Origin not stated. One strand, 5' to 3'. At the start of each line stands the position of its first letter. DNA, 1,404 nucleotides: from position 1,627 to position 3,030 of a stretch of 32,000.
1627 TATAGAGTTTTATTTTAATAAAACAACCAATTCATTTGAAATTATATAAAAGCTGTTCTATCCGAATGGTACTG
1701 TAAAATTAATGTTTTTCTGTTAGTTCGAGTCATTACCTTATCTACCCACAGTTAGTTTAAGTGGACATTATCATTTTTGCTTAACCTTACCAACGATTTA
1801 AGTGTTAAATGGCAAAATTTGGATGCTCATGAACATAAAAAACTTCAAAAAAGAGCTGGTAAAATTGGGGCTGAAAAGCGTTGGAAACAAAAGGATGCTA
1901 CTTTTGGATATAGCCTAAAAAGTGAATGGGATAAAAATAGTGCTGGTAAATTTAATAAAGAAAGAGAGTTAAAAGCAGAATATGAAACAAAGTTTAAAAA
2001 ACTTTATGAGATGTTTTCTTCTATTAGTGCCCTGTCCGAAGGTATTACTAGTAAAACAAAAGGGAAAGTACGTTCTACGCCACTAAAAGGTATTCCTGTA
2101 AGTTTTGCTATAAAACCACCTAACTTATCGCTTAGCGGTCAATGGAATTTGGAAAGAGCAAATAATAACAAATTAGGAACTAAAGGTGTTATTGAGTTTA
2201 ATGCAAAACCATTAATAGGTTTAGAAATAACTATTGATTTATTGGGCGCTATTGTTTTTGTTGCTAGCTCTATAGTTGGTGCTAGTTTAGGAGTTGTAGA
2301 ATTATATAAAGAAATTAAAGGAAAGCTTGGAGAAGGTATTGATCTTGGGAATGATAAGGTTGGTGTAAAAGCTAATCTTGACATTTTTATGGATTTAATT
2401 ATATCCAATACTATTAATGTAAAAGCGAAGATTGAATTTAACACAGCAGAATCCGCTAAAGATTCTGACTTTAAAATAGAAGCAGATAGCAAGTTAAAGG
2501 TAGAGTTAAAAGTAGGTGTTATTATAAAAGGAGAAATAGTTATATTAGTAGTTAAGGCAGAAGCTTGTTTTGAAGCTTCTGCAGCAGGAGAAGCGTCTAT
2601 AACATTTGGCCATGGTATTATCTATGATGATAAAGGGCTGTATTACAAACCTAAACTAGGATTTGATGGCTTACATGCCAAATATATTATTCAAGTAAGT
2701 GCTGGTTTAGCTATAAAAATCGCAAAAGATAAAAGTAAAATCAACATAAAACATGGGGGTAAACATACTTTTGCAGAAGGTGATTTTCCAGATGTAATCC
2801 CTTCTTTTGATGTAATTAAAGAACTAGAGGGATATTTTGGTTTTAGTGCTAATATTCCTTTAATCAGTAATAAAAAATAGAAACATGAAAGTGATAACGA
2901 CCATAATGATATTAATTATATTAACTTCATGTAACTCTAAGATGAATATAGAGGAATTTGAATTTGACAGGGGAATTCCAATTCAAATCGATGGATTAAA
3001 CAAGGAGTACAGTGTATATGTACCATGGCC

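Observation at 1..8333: Tandem array of three B-L-A modules built from three unrecognised paralogous families: candidate polymorphic toxin / immunity cassette array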

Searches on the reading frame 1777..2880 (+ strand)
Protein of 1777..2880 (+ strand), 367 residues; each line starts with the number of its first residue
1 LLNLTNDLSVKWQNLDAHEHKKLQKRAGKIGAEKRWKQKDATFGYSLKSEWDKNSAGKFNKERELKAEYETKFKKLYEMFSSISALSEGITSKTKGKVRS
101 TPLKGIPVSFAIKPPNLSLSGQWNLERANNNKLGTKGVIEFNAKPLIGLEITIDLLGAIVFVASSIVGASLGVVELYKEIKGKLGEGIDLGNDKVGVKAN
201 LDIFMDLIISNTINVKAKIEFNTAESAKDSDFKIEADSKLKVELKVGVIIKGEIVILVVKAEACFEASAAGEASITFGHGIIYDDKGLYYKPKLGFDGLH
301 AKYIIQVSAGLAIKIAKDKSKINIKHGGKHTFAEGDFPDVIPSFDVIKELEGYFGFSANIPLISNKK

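Call 3: search_protein_families(library=pfam, proteins=[window:1777-2880:+], max_evalue=1)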
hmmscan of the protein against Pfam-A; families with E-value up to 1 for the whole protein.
window:1777-2880:+ (367 aa): 2 families
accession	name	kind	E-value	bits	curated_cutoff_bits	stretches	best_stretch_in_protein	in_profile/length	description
PF15449.11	Retinal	-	0.082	11.2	27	1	16-108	683-775/1292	Retinal protein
PF06018.20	CodY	-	0.089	12.7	29.5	1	38-88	43-93/177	CodY GAF-like domain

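Call 7: search_protein_families(library=ncbifam, proteins=[window:1777-2880:+], max_evalue=1)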
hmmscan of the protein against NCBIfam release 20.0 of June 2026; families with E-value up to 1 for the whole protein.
window:1777-2880:+ (367 aa): 0 families

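Call 11: search_protein_families(library=padloc, proteins=[window:1777-2880:+], max_evalue=1)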
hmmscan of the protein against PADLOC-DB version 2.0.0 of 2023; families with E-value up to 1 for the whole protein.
window:1777-2880:+ (367 aa): 0 families

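Call 12: find_homologous_proteins(query=window:1777-2880:+)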
Query window:1777-2880:+ (367 aa): 23 proteins with E <= 0.001 among 5972 candidates.
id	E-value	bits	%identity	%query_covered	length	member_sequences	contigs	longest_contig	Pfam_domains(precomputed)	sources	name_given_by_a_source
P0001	7.4e-234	793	100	100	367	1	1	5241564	-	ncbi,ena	-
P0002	5.8e-138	478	62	99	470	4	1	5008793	-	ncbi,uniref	ncbi:hypothetical protein ACFOEQ_10420 [Chryseobacterium arachidis]|uniref:hypothetical protein n=1 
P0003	6.3e-134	465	62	99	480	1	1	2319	-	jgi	jgi:hypothetical protein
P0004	6.1e-132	458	63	95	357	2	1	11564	-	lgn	-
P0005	5.2e-128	445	58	99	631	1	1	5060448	PF00691.26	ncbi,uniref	ncbi:OmpA family protein [Flavobacterium anhuiense]|uniref:OmpA family protein n=1 Tax=Flavobacteriu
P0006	8.6e-125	435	56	99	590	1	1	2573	PF00691.26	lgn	-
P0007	1.1e-124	434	58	99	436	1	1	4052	-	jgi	jgi:hypothetical protein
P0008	6.3e-121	422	54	99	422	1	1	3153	-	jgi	jgi:hypothetical protein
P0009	1.8e-119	417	56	99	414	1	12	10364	-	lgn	-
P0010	1.5e-118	414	55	99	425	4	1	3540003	-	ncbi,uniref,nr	ncbi:hypothetical protein JJC03_03445 [Flavobacterium oreochromis]|uniref:hypothetical protein n=1 T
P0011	2.3e-118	413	54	99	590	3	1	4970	PF00691.26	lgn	-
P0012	5.7e-117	409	54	99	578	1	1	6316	PF00691.26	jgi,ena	-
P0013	7.5e-114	399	55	93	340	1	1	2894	-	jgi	jgi:hypothetical protein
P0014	3.4e-110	387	54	97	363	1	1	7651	-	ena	-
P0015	9.0e-102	359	45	99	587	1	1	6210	-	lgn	-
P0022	4.7e-57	212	50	63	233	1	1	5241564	-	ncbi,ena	-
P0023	1.0e-50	191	57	46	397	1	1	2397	PF00691.26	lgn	-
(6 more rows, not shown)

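Call 13: find_encoding_contigs(protein=P0001, flank=10000, max_places=4)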
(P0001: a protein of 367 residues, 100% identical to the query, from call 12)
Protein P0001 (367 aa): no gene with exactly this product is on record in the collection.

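Call 15: find_encoding_contigs(protein=P0005, flank=10000, max_places=3)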
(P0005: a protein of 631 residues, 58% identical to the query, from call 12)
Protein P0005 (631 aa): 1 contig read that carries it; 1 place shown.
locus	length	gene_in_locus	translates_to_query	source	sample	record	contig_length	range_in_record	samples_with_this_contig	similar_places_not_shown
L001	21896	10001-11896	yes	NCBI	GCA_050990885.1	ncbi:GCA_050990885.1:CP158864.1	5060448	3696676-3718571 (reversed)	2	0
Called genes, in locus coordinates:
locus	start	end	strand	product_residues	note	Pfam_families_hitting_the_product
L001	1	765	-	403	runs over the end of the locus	PF01321:Creatinase_N, PF00557:Peptidase_M24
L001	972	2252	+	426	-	PF05576:Peptidase_S37, PF05577:Peptidase_S28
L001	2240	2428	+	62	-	-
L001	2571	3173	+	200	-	PF13645:YkuD_2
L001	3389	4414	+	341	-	PF08240:ADH_N, PF00107:ADH_zinc_N, PF13602:ADH_zinc_N_2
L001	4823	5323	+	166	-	PF10369:ALS_ss_C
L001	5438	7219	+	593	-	PF00924:MS_channel_2nd, PF21082:MS_channel_3rd (weak)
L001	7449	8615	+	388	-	-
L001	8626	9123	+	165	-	PF14107:DUF4280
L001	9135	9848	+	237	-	-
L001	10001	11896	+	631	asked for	PF00691:OmpA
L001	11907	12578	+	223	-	-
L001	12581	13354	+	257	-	-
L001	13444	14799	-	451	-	-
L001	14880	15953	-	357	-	PF00196:GerE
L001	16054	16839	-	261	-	PF01522:Polysacc_deac_1, PF10096:DUF2334 (weak)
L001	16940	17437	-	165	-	PF01648:ACPS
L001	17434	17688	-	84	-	-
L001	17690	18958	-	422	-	PF00109:ketoacyl-synt, PF02801:Ketoacyl-synt_C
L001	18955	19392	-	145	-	PF07977:FabA, PF22818:ApeI-like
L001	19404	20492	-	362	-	PF08392:FAE1_CUT1_RppA, PF00195:Chal_sti_synt_N, PF08545:ACP_syn_III, PF02797:Chal_sti_synt_C, PF08541:ACP_syn_III_C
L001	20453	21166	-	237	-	PF13489:Methyltransf_23 (weak), PF13679:Methyltransf_32 (weak), PF13847:Methyltransf_31, PF08241:Methyltransf_11, PF08242:Methyltransf_12, PF13649:Methyltransf_25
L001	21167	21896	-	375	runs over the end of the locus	PF00890:FAD_binding_2, PF01266:DAO, PF01494:FAD_binding_3, PF03486:HI0933_like (weak), PF05834:Lycopene_cycl (weak), PF07992:Pyr_redox_2 (weak), PF12831:FAD_oxidored (weak), PF13450:NAD_binding_8 (weak), +3 more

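Call 16: find_encoding_contigs(protein=P0002, flank=10000, max_places=3)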
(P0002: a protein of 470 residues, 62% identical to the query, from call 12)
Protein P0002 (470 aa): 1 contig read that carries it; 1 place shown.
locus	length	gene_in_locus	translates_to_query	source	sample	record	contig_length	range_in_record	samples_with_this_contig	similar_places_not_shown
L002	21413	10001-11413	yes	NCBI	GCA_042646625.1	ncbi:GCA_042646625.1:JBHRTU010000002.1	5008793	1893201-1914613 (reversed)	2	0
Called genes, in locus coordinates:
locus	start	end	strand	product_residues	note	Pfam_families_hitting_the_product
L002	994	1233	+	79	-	PF10825:DUF2752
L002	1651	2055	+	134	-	PF17642:TssD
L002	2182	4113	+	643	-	PF05954:Phage_GPD (weak), PF04717:Phage_base_V, PF10106:DUF2345 (weak)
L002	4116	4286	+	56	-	-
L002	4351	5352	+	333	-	PF11153:DUF2931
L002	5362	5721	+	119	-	-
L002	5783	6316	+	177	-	PF09994:T6SS_Tle1-like_cat (weak)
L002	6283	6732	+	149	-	-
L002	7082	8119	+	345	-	-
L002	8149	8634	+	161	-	PF14107:DUF4280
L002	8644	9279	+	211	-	-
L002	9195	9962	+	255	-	PF00691:OmpA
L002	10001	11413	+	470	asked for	-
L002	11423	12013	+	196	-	-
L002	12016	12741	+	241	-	-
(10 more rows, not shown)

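Call 44: find_related_loci(query=A2, collection=genome_contigs, flank=10000)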
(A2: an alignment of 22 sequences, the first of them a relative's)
Query A2 (631 aa) in genome_contigs; peptide patterns used: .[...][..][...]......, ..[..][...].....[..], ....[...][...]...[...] (x = any residue, [..] = any of these).
241 stretches matched a pattern; 62 encode a relative of the query (tblastn E <= 1e-3); 61 distinct loci.
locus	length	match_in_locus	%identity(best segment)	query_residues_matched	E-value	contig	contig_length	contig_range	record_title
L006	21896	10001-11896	91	1-629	0e+0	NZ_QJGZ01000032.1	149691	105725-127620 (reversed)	Flavobacterium sharifuzzamanii strain A7.6 contig6, whole genome shotgun sequence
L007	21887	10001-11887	90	1-631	0e+0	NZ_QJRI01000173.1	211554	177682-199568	Flavobacterium nitrogenifigens strain NXU-44 contig7, whole genome shotgun sequence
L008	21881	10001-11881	87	1-629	0e+0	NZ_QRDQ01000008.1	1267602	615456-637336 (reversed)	Flavobacterium cutihirudinis strain DSM 25795 Ga0131252_102, whole genome shotgun sequence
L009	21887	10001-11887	81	1-631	0e+0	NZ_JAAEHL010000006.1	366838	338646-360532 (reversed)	Flavobacterium ajazii strain SSM4.2 NODE_6_length_367138_cov_171.971460, whole genome shotgun sequence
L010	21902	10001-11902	67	1-631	0e+0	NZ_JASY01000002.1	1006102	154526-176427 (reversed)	Flavobacterium chungangense LMG 26729 Contig_02, whole genome shotgun sequence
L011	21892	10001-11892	90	1-631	0e+0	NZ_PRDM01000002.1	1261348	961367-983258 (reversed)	Flavobacterium hungaricum strain Kb82 ctg2, whole genome shotgun sequence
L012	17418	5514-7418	60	1-631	0e+0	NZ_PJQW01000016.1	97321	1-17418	Flavobacterium sp. J27 Scaffold16, whole genome shotgun sequence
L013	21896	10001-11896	57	1-631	0e+0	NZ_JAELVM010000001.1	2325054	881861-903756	Chryseobacterium endalhagicum strain L7 NODE_1_length_2325054_cov_47.361172, whole genome shotgun sequence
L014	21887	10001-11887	57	2-631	0e+0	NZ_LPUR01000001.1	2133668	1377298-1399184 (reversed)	Chryseobacterium kwangjuense strain KJ1R5 scaffold_1, whole genome shotgun sequence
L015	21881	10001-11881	57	4-631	0e+0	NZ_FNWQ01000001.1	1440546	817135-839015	Chryseobacterium culicis strain DSM 23031, whole genome shotgun sequence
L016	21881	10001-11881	57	4-631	0e+0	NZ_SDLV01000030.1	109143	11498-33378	Chryseobacterium candidae strain JC507 NODE_39_length_109097_cov_31.689360, whole genome shotgun sequence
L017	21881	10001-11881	57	4-631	0e+0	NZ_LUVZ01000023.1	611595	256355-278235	Chryseobacterium cucumeris strain GSE06 scaffold_3, whole genome shotgun sequence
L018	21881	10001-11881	57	4-631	0e+0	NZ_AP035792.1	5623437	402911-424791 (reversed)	Chryseobacterium sp. KCF3-3 chromosome, complete genome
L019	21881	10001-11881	56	4-631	0e+0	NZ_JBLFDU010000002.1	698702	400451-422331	Chryseobacterium sp. T20 NODE_2_length_698702_cov_82.639884, whole genome shotgun sequence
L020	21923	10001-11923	57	1-631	0e+0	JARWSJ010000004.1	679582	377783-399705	Chitinophagaceae bacterium 26-R-25 NODE_4_length_679582_cov_204.673413, whole genome shotgun sequence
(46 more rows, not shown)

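Call 47: predict_structure(alignment_id=A2)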
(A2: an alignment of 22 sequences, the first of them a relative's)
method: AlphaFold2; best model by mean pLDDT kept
length: 631 residues; sequences in the alignment: 22
mean_pLDDT: 57.3   pTM: 0.48
mean pLDDT of the five models: 57.3, 48.9, 48.7, 47.6, 37.9
residues with pLDDT >= 90: 1; 70-90: 182; 50-70: 190; < 50: 258
segments of 3 or more residues with pLDDT < 50: 1-29, 46-53, 57-63, 102-117, 132-140, 161-179, 185-192, 205-231, 243-253, 276-308, 336-371, 423-456, 577-594
pLDDT, mean of each block of 10 residues (from residue 1): 27 32 46 63 51 48 55 70 65 62 46 48 57 42 72 69 41 41 48 62 52 40 41 62 41 62 82 54 39 34 43 78 77 54 41 34 34 61 85 74 83 65 44 33 43 47 55 73 83 75 79 60 54 67 81 78 75 53 41 55 74 80 79 58
secondary structure, 60 per line:
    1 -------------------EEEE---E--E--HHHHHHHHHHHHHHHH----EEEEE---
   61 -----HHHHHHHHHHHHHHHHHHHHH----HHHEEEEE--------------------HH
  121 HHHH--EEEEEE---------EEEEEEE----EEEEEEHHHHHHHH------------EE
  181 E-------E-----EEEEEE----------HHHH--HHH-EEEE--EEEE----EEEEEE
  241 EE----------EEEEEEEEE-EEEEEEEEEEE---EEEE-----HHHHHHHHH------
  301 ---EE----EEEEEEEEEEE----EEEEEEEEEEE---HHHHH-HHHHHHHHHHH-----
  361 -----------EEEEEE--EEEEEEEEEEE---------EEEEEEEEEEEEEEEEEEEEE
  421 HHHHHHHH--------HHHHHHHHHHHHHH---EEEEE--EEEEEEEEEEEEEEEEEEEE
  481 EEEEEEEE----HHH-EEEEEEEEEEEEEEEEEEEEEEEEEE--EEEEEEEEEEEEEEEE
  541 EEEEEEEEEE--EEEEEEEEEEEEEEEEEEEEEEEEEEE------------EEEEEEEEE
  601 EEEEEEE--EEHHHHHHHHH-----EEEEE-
elements in order (helices of 4 or more, strands of 3 or more residues): E20-23 H33-48 E53-57 H66-86 E94-98 H119-124 E127-132 E142-148 E153-158 H159-166 E179-181 E195-200 H211-214 E221-224 E227-230 E235-242 E253-261 E263-273 E277-280 H286-294 E310-320 E325-335 H339-343 H345-355 E372-377 E380-390 E400-420 H421-428 H437-450 E454-458 E461-488 E497-522 E525-550 E553-579 E592-607 H612-620 E626-630

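Call 48: list_cluster_members(proteins=[P0001, P0024, P0022])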
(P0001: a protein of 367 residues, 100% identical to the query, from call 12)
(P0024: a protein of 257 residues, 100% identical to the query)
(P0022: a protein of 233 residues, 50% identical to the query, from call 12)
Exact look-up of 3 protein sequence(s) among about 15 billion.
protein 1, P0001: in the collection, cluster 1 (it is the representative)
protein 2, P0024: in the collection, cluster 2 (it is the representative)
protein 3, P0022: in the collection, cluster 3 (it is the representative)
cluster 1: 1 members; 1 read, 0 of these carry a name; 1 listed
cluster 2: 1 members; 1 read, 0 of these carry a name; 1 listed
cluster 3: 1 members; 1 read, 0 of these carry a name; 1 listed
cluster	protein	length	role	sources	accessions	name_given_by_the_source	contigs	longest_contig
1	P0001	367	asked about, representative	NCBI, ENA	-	-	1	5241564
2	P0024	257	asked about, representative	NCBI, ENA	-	-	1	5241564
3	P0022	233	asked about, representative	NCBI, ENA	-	-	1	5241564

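Call 54: fold_search(model_id=the predicted structure, library=pdb)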
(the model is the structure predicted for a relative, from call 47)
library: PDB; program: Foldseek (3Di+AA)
matches with E <= 10: 481; with E <= 0.001: 0
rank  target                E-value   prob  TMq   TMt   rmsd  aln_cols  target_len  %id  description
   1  6i7s_G                1.0e-03  0.35  0.08  0.07  27.0       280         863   12  Microsomal triglyceride transfer protein (released 2019-08-21)
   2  6i7s_H                2.9e-03  0.38  0.10  0.08  26.1       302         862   11  Microsomal triglyceride transfer protein (released 2019-08-21)
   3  6ehb_B                3.2e-03  0.09  0.06  0.09  30.2       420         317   11  OmpU, an outer membrane protein, of Vibrio cholerae (released 2018-04-25)
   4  5n2c_A                3.7e-03  1.00  0.14  0.59   5.6       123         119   24  Crystal structure of the peptidoglycan-associated lipoprotein from Burkholderia cenocepacia (released 2017-07-26)
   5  6ikj_B                5.7e-03  1.00  0.13  0.52   5.1       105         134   27  Crystal structure of YfiB(F48S) (released 2019-03-13)
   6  1lsh_A                5.7e-03  0.23  0.08  0.06  31.9       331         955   10  LIPID-PROTEIN INTERACTIONS IN LIPOVITELLIN (released 2002-07-31)
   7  4zhv_B                6.7e-03  1.00  0.13  0.52   5.1       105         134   27  Crystal structure of a bacterial signalling protein (released 2016-04-27)
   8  5n2c_C                7.0e-03  1.00  0.14  0.57   5.9       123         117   26  Crystal structure of the peptidoglycan-associated lipoprotein from Burkholderia cenocepacia (released 2017-07-26)
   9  8the_A                8.7e-03  0.57  0.16  0.15  31.1       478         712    7  Cryo-EM structure of Pseudomonas aeruginosa TonB-dependent transporter PhuR in complex with synthetic antibody and hem (released 2024-01-31)
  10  4zhy_B                9.1e-03  1.00  0.13  0.61   5.4       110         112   26  Crystal structure of a bacterial signalling complex (released 2016-04-27)
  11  5eaz_A                1.1e-02  1.00  0.13  0.51   5.0       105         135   27  crystal form I of YfiB belonging to space groups P21 (released 2016-05-18)
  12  4zhw                  1.1e-02  1.00  0.13  0.64   5.3       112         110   27  Crystal structure of a bacterial signalling protein (N-terminal truncation) (released 2016-04-27)
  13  9a30_MODEL_1_A        1.3e-02  0.06  0.07  0.07  38.7       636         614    7  Model of E. coli btuB by in-cell photo-crosslinking MS and deep learning (released 2023-02-24)
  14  5mdq_A                1.3e-02  0.06  0.07  0.09  30.4       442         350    8  Crystal structure of outer membrane expressed Chitoporin VhChip from Vibrio harveyi (released 2017-12-20)
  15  6ikk_C                1.4e-02  1.00  0.13  0.56   5.5       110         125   26  Crystal structure of YfiB(L43P) in complex with YfiR (released 2019-03-13)
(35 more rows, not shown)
